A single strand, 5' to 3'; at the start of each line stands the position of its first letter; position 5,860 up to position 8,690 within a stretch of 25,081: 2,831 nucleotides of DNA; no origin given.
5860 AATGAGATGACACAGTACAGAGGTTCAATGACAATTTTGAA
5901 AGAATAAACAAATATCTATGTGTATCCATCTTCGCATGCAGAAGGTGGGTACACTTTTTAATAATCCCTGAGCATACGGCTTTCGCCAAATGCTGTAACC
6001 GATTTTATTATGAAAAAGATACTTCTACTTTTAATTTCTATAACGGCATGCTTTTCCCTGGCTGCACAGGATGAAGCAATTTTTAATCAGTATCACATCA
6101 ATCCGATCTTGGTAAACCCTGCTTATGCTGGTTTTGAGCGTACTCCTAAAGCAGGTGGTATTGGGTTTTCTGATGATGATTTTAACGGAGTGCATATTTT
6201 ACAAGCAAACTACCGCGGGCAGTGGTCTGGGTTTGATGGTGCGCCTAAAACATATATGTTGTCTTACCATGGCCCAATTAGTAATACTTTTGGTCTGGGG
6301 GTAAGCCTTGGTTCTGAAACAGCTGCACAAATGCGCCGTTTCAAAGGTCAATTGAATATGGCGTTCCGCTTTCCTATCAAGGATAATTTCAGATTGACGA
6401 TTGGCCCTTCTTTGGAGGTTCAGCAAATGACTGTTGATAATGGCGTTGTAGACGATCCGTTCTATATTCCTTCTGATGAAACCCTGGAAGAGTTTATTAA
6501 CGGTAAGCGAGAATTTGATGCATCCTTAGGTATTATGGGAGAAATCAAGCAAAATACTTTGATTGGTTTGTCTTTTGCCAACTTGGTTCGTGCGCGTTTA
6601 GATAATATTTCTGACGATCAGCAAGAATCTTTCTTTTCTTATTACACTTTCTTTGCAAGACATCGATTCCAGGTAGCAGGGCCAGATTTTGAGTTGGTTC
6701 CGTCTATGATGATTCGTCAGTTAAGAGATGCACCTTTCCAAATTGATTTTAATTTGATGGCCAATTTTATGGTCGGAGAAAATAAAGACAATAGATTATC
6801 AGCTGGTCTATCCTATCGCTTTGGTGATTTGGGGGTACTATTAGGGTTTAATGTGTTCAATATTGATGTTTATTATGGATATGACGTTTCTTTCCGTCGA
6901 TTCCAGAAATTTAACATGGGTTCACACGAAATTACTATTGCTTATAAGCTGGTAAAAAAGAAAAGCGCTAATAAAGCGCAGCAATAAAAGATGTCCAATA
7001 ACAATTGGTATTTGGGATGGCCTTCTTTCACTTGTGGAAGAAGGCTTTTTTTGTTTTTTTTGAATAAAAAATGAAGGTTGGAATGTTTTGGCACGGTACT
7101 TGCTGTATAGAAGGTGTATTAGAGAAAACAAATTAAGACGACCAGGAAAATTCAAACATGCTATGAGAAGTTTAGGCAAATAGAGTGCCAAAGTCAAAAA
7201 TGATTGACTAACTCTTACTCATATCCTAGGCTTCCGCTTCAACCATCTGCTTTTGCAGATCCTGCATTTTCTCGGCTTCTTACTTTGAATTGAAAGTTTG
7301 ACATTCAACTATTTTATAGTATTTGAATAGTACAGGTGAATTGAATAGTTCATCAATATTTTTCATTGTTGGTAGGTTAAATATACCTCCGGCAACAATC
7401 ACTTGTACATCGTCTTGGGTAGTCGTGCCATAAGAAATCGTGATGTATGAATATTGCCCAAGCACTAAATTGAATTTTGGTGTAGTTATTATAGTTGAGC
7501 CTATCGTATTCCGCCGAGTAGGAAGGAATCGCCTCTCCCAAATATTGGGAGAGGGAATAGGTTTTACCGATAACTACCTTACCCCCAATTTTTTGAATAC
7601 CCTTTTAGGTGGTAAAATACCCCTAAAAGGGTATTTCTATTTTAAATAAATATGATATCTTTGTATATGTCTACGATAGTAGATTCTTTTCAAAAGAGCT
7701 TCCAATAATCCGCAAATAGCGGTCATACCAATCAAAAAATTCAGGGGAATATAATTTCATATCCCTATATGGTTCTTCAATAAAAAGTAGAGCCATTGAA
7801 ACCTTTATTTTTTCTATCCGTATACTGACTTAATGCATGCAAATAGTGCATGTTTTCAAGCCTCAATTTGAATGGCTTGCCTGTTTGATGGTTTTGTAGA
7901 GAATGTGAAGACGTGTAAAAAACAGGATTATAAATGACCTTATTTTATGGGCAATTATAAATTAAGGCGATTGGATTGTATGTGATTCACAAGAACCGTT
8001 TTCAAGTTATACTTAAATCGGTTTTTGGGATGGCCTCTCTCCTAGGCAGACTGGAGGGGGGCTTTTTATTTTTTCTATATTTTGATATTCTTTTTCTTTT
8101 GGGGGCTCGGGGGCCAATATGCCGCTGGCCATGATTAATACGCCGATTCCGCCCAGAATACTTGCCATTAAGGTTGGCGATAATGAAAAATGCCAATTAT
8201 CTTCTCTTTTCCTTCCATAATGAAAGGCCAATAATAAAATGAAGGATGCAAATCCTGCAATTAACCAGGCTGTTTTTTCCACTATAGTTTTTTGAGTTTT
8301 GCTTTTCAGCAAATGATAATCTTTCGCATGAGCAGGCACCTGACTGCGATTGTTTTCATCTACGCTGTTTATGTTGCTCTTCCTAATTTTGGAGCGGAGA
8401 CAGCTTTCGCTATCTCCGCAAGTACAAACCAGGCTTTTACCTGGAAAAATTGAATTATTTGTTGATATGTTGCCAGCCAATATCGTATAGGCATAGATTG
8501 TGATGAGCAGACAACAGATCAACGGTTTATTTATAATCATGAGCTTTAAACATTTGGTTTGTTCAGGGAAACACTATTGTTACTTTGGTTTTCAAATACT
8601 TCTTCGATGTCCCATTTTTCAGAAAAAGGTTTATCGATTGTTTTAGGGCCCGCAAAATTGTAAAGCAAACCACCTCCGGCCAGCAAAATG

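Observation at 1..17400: Candidate non-cellulosomal cohesin-dockerin surface-assembly system built on type IX secretion substrates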

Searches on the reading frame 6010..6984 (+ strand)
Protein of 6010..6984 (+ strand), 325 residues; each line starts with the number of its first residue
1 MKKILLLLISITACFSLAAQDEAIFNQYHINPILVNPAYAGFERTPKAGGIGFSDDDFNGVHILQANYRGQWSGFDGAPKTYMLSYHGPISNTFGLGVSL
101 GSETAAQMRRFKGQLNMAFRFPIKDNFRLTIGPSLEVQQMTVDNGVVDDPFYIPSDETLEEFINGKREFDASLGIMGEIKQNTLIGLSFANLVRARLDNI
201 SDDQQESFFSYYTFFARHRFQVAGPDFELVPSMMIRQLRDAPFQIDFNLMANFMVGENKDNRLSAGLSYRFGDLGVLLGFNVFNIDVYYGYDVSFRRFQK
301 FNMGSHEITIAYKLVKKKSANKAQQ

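Call 5: search_protein_families(library=pfam, proteins=[window:6010-6984:+], max_evalue=0.01)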
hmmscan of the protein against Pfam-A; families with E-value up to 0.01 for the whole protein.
window:6010-6984:+ (325 aa): 2 families
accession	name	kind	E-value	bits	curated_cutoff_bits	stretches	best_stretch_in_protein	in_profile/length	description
PF11751.14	PorP_SprF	-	1.2e-42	146.8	22.3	2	64-312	32-273/273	Type IX secretion system membrane protein PorP/SprF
PF13729.12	TraF_2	-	0.007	16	25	0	115-222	143-248/264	F plasmid transfer operon, TraF, protein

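Call 6: search_protein_families(library=ncbifam, proteins=[window:6010-6984:+], max_evalue=0.01)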
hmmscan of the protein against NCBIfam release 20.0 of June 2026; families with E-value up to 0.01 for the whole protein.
window:6010-6984:+ (325 aa): 1 family
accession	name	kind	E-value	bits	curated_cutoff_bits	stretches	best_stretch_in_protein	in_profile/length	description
TIGR03519.1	T9SS_PorP_fam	subfamily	7.1e-52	176.7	90.55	2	65-313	50-291/292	PorP/SprF family type IX secretion system membrane protein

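Call 14: find_encoding_contigs(protein=window:6010-6984:+, flank=10000, max_places=6)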
Protein window:6010-6984:+ (325 aa): 1 contig read that carries it; 1 place shown.
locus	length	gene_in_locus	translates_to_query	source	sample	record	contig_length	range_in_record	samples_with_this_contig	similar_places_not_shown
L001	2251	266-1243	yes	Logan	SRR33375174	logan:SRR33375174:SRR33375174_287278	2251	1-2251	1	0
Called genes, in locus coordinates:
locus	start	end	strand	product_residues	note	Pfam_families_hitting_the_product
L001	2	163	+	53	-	?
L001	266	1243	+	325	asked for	PF11751:PorP_SprF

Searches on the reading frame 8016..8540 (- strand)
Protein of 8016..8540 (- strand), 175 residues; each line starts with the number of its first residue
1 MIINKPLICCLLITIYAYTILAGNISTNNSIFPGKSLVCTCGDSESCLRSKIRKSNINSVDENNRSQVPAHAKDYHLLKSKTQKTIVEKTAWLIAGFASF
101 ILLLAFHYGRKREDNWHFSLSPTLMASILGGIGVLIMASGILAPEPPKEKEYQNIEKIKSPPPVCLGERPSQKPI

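Call 80: search_protein_families(library=pfam, proteins=[window:8016-8540:-], max_evalue=0.001)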
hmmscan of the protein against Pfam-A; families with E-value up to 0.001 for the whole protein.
window:8016-8540:- (175 aa): 0 families
